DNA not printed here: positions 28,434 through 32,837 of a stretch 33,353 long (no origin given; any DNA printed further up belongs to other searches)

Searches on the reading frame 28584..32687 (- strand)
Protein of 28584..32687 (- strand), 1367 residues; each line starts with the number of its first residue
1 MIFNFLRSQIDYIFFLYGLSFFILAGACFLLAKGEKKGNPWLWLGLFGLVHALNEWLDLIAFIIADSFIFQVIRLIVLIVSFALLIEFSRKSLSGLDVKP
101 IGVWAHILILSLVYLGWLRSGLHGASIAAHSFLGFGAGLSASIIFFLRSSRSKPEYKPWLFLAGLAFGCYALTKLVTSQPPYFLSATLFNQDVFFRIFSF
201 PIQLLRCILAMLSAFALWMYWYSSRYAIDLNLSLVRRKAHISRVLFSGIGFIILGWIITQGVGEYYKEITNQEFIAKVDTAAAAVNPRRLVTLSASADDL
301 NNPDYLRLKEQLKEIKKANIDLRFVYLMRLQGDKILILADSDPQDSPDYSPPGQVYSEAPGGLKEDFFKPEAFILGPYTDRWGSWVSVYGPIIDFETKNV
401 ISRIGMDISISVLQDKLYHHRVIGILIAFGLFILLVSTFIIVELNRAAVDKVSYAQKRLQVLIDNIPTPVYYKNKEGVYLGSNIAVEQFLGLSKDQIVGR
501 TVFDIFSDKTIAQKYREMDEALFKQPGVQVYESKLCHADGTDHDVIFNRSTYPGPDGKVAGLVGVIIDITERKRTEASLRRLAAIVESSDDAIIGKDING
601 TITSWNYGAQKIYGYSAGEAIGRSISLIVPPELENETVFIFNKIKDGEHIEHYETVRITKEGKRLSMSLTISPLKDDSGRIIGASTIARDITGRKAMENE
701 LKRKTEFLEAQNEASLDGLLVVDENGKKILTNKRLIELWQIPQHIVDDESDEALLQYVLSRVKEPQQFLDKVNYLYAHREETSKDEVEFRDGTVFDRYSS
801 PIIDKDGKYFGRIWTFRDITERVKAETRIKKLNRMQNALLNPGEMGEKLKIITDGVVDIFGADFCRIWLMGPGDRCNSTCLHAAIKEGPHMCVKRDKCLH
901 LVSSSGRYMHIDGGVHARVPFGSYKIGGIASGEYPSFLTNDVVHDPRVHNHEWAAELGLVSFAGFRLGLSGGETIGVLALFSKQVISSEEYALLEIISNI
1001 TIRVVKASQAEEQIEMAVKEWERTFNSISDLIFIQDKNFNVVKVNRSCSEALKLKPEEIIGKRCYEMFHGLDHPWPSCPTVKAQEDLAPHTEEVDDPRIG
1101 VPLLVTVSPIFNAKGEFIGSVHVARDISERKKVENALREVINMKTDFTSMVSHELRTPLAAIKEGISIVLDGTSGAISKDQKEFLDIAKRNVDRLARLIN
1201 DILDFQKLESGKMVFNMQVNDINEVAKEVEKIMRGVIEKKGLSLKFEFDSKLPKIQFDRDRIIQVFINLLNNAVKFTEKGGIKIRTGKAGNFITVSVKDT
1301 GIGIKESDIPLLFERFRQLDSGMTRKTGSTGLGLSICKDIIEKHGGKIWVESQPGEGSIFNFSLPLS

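Call 58: search_protein_families(library=pfam, proteins=[window:28584-32687:-], max_evalue=0.00001)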
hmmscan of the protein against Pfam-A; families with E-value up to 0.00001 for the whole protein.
window:28584-32687:- (1367 aa): 10 families
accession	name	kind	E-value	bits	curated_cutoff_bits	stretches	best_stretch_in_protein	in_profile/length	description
PF08448.16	PAS_4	-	3.1e-46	156.6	23.1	3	586-695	1-109/110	PAS fold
PF13426.13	PAS_9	-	3.4e-44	149.8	27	3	591-692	2-102/103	PAS domain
PF00989.32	PAS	-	8e-38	129.4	22.6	2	581-691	2-113/113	PAS fold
PF02518.31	HATPase_c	-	1.4e-30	106.5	26.4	1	1258-1366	2-109/111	Histidine kinase-, DNA gyrase B-, and HSP90-like ATPase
PF00512.31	HisKA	-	3.9e-17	62.5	26.9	1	1143-1211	1-66/66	His Kinase A (phospho-acceptor) domain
PF13188.13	PAS_8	-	6.4e-13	48.5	21.8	0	580-635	1-57/65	PAS domain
PF13596.12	PAS_10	-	2e-10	41.7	22.1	0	601-692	20-106/106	PAS domain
PF12860.13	PAS_7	-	2.4e-09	37.8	27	1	717-826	6-114/115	PAS fold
PF08447.18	PAS_3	-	6.9e-09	36.3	25.6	0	603-684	2-85/89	PAS fold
PF01590.32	GAF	-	9.3e-06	26.7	22.4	0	847-999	4-127/133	GAF domain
